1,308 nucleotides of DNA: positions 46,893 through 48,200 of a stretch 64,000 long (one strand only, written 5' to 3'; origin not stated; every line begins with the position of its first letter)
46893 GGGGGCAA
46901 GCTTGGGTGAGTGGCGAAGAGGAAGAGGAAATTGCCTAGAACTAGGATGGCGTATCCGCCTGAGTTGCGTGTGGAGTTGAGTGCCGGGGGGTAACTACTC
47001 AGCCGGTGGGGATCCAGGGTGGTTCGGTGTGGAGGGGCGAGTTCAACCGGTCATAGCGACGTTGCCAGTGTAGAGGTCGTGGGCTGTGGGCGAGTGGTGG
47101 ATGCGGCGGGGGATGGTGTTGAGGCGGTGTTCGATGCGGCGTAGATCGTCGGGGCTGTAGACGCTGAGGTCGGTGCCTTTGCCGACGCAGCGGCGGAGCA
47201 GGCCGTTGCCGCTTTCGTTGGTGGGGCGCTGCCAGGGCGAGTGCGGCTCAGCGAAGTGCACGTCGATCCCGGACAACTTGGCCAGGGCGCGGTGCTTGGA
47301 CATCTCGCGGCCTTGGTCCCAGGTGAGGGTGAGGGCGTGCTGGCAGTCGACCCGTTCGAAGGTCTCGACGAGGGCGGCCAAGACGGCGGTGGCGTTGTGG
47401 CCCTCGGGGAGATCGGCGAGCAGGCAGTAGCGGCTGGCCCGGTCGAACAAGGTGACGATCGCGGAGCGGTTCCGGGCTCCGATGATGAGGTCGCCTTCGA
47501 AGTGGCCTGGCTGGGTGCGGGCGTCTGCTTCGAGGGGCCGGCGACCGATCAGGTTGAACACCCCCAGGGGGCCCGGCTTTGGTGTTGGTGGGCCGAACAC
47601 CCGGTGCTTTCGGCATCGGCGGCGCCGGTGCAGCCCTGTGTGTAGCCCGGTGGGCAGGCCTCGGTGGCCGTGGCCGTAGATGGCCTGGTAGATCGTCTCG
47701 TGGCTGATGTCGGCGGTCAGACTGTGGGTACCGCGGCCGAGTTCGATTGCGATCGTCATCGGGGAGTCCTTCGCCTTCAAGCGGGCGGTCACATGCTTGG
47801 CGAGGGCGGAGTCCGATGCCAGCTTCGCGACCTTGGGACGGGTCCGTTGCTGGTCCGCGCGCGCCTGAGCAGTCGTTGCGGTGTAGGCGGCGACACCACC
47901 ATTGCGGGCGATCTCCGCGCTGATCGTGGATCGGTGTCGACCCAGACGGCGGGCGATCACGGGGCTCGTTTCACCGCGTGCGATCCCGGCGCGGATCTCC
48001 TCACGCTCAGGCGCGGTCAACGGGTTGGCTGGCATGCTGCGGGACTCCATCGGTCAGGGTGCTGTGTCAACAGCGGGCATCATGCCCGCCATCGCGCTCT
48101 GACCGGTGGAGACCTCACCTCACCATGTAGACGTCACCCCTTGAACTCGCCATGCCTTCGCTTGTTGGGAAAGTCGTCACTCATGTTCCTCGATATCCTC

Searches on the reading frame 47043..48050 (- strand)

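Call 52: search_protein_families(library=pfam, proteins=[window:47043-48050:-], max_evalue=0.00001)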
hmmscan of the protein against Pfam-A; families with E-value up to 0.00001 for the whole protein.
window:47043-48050:- (335 aa): 2 families
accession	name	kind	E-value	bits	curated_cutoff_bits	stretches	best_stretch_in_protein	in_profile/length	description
PF13936.12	HTH_38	-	9.1e-12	45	27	1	11-50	5-44/44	Helix-turn-helix domain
PF00665.32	rve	-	2.7e-10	40.9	32.6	1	181-272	5-102/102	Integrase core domain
